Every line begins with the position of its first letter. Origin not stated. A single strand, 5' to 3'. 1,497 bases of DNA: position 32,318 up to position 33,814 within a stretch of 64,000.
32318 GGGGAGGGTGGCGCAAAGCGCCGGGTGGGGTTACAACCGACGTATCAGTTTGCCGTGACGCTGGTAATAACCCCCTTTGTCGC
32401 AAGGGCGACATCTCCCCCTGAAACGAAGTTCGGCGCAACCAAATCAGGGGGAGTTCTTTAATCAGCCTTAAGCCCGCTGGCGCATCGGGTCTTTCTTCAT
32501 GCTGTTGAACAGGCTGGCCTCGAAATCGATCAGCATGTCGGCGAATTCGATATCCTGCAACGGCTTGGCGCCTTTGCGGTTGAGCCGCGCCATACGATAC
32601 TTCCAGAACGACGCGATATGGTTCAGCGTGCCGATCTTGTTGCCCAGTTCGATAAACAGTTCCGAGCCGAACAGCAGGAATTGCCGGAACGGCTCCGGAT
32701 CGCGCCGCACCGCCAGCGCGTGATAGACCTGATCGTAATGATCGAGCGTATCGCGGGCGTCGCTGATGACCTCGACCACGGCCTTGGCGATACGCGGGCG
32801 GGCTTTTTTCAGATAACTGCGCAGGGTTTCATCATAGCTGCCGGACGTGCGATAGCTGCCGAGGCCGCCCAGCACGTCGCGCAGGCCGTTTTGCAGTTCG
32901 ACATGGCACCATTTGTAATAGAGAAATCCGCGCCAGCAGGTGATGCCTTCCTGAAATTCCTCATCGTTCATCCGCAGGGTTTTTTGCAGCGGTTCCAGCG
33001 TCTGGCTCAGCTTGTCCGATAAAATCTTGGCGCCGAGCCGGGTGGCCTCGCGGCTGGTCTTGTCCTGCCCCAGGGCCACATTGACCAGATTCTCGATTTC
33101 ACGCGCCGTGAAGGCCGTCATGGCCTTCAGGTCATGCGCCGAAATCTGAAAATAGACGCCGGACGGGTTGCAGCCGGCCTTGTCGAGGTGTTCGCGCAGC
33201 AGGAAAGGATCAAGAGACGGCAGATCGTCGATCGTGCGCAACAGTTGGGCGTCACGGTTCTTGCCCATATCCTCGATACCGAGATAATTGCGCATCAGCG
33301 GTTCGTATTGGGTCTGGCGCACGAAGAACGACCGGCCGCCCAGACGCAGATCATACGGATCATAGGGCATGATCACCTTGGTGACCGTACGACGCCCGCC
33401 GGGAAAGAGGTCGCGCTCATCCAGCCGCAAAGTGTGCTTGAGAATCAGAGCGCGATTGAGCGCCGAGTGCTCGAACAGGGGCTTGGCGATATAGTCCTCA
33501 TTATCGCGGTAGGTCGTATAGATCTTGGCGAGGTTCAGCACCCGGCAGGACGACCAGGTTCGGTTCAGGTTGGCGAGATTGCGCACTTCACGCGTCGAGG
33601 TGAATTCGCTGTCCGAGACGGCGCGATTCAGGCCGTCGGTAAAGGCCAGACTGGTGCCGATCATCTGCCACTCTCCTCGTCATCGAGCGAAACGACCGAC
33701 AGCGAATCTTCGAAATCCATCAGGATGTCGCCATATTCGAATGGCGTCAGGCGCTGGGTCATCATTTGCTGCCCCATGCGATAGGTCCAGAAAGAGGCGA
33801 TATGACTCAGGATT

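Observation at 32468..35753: Translationally coupled operon: receiver-domain protein plus two divergent paralogs of an unrecognised ~390-aa family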

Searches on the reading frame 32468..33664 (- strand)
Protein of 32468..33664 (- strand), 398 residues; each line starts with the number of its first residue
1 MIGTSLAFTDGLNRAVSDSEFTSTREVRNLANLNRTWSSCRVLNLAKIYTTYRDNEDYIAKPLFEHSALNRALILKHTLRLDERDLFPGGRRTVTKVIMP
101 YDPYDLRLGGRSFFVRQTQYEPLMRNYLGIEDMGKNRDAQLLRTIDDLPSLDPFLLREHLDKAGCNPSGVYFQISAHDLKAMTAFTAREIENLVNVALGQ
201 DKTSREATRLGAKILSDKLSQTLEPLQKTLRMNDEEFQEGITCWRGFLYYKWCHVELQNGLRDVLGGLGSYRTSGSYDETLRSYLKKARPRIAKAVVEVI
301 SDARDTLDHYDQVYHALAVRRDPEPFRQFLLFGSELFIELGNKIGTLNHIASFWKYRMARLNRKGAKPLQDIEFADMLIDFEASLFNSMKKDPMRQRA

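Call 3: search_protein_families(library=pfam, proteins=[window:32468-33664:-], max_evalue=1)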
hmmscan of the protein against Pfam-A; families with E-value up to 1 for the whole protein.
window:32468-33664:- (398 aa): 1 family
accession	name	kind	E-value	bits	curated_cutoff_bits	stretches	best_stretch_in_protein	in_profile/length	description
PF03224.20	V-ATPase_H_N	-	0.045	13.6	25.7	0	276-330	55-111/314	V-ATPase subunit H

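Call 4: search_protein_families(library=ncbifam, proteins=[window:32468-33664:-], max_evalue=1)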
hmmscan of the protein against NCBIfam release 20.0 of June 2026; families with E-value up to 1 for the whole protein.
window:32468-33664:- (398 aa): 3 families
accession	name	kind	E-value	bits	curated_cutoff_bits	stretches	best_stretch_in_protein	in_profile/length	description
TIGR03167.1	tRNA_sel_U_synt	equivalog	0.0059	16.1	219.75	1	202-273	43-114/311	tRNA 2-selenouridine(34) synthase MnmH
NF008752.0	PRK11784.1-4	equivalog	0.12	11.2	266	1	203-246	60-100/357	tRNA 2-selenouridine(34) synthase MnmH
NF008750.0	PRK11784.1-2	equivalog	0.13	11.3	241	1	202-246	56-97/346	tRNA 2-selenouridine(34) synthase MnmH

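Call 6: search_protein_families(library=padloc, proteins=[window:32468-33664:-], max_evalue=1)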
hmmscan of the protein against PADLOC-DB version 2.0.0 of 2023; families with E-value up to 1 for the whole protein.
window:32468-33664:- (398 aa): 0 families
